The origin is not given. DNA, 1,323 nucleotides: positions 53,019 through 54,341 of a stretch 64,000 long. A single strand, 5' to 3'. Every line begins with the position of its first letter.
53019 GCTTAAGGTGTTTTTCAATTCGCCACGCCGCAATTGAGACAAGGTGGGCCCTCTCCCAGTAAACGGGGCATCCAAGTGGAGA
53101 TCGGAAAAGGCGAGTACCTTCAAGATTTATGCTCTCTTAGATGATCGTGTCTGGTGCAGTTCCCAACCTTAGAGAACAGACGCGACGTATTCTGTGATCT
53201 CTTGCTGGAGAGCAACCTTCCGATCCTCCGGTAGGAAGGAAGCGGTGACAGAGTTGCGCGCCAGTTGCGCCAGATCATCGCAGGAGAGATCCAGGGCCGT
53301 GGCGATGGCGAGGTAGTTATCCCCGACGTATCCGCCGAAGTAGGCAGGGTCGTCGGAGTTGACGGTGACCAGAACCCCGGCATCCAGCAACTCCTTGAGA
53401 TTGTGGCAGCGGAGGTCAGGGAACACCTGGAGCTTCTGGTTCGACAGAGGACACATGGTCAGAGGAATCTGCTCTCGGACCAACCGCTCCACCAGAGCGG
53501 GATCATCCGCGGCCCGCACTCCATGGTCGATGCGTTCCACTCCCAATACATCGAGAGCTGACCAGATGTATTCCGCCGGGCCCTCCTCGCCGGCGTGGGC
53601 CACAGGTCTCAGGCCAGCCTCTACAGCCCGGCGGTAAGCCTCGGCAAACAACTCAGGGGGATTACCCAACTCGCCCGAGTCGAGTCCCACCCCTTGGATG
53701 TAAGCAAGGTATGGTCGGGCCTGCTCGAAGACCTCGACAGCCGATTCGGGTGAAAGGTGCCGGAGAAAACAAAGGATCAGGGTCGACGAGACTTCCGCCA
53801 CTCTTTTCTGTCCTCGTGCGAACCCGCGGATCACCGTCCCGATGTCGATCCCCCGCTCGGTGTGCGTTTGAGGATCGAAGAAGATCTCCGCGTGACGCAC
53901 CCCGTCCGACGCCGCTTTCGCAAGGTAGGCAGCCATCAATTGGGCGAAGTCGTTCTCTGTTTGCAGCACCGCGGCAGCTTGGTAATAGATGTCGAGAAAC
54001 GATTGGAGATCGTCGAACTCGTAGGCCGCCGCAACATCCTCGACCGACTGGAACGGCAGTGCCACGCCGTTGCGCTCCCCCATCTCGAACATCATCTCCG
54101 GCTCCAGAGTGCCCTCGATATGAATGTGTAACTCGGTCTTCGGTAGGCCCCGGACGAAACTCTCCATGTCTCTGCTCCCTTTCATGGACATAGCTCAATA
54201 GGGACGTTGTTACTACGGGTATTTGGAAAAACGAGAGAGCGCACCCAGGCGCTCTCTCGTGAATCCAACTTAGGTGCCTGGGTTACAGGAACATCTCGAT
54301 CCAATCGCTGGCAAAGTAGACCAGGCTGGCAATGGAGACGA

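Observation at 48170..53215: SbcD/SbcC-like nuclease-ATPase module bracketed by a duplicated add 3-prime end, an att-like signature of insertion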

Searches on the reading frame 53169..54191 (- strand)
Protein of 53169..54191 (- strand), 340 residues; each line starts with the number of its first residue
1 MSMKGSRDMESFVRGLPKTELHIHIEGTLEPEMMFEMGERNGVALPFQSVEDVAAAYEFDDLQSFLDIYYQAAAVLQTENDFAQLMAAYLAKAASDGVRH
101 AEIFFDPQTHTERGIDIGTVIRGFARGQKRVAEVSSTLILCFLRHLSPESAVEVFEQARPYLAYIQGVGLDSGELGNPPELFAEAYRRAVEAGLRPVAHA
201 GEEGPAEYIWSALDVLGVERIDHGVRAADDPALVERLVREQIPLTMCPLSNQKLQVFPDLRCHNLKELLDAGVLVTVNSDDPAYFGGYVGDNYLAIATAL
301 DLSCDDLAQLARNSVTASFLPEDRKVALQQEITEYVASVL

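Call 11: search_protein_families(library=pfam, proteins=[window:53169-54191:-])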
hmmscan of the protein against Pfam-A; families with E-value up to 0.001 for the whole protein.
window:53169-54191:- (340 aa): 2 families
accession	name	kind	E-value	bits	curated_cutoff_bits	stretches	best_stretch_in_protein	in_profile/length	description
PF00962.28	A_deaminase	-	1.2e-88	297.8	27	1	17-334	1-329/330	Adenosine deaminase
PF19326.5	AMP_deaminase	-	1.5e-11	43.9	27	1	194-325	454-582/630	AMP deaminase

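Call 12: find_related_loci(query=window:53169-54191:-, collection=genome_contigs, flank=10000)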
Query window:53169-54191:- (340 aa) in genome_contigs; peptide patterns used: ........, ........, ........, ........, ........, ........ (x = any residue, [..] = any of these).
599 stretches matched a pattern (row limit reached: there are more); 323 encode a relative of the query (tblastn E <= 1e-3); the best 80 are kept; 80 distinct loci.
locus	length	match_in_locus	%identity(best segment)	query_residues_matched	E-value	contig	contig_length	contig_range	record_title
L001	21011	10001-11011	89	4-340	0e+0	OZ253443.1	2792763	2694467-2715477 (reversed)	MAG: Acidimicrobiia bacterium isolate 563c3fc9-303a-4188-a37b-32c8faebca22 genome assembly, chromosome: 1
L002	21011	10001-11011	88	4-340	0e+0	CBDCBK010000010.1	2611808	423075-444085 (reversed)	MAG: Acidimicrobiia bacterium isolate d0411547-dd39-4cd0-b5a5-2d4184132eb5 genome assembly, contig: contig_10, whole gen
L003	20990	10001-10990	89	9-338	0e+0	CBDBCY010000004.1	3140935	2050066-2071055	MAG: Acidimicrobiia bacterium isolate 5869b7e0-be7e-4f88-8776-9a9c90231507 genome assembly, contig: contig_4, whole geno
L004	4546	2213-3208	89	9-340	0e+0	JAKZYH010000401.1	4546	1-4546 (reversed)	MAG: Acidobacteriota bacterium isolate Langseth_Bin_00184 Langseth_Bin_00184_000000000401, whole genome shotgun sequence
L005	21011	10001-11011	88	4-340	0e+0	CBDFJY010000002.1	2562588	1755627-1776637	MAG: Acidimicrobiia bacterium isolate 9841b5da-bbbc-437b-8723-ee48c5b8baba genome assembly, contig: contig_2, whole geno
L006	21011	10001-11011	87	4-340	0e+0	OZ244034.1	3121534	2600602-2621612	MAG: Acidimicrobiia bacterium isolate 4dc1b814-e420-4262-94ca-2b75272f1101 genome assembly, chromosome: 1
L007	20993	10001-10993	88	9-339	0e+0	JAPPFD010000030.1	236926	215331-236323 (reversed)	MAG: bacterium isolate RHO1_bin_22 NODE_69_length_236926_cov_51.069472, whole genome shotgun sequence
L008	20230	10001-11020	84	2-339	0e+0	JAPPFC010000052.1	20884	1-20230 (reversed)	MAG: bacterium isolate RHO1_bin_21 NODE_4077_length_20884_cov_34.521532, whole genome shotgun sequence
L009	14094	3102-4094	88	9-339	0e+0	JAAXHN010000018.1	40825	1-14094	MAG: Acidimicrobiia bacterium isolate Plut_88890 unfiltered_Plut_88890_genomic_contig_529945, whole genome shotgun seque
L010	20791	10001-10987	87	9-337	0e+0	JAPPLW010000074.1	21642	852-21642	MAG: bacterium isolate RHO3_bin_31 NODE_3967_length_21642_cov_35.458285, whole genome shotgun sequence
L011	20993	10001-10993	85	9-339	0e+0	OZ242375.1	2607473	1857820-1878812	MAG: Acidimicrobiia bacterium isolate e8d0d016-558a-4d92-8aea-5701a62d209a genome assembly, chromosome: 1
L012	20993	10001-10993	79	9-338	2e-168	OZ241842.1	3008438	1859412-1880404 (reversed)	MAG: Candidatus Spongiisociaceae bacterium isolate ea90fc40-48ec-4ccb-8054-20f53ea15125 genome assembly, chromosome: 1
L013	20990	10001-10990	74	9-337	1e-162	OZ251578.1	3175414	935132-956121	MAG: Candidatus Spongiisociaceae bacterium isolate e66f1d62-28d5-4ec1-b84d-980f6b68271e genome assembly, chromosome: 1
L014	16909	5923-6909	70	8-335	5e-158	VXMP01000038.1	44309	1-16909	MAG: Acidimicrobiia bacterium isolate SB0661_bin_4 NODE_899_length_44309_cov_66.823338, whole genome shotgun sequence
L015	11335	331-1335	68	3-338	9e-153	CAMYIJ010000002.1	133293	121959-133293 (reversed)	MAG: uncultured Acidimicrobiaceae bacterium isolate FCS_M_Acidobacteriota_17 genome assembly, contig: scaffold_72, whole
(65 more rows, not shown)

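Call 14: search_protein_families(library=ncbifam, proteins=[window:53169-54191:-], max_evalue=0.01)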
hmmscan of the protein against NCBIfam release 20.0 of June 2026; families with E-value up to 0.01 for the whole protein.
window:53169-54191:- (340 aa): 11 families
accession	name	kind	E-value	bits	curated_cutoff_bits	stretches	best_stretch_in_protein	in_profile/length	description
NF006850.0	PRK09358.1-6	equivalog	1.1e-150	501.1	419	1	9-337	1-332/334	adenosine deaminase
TIGR01430.1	aden_deam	equivalog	1.5e-109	365.9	216.55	1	16-331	1-322/323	adenosine deaminase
NF006848.0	PRK09358.1-3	equivalog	3.1e-68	230.5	426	1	15-332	3-323/325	adenosine deaminase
NF006854.0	PRK09358.3-1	equivalog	5e-64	216.5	530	1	6-339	4-341/344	adenosine deaminase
NF006849.0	PRK09358.1-5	equivalog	6.3e-49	166.9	494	1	12-338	8-343/350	adenosine deaminase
NF006846.0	PRK09358.1-1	equivalog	3.2e-46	157.9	459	1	15-332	5-330/333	adenosine deaminase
NF006847.0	PRK09358.1-2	equivalog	3.2e-44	151.3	412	1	12-333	9-353/364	adenosine deaminase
NF006856.0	PRK09358.3-3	equivalog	2.1e-28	99.4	510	1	75-314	70-310/316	adenosine deaminase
TIGR01431.1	adm_rel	subfamily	1.9e-14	53.3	315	1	215-332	346-467/479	adenosine deaminase-related growth factor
NF006859.0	PRK09358.3-6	equivalog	1.8e-12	47.1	549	1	170-291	155-276/299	adenosine deaminase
TIGR01429.1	AMP_deaminase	equivalog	1.4e-11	43.9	726.3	1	194-325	441-569/611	AMP deaminase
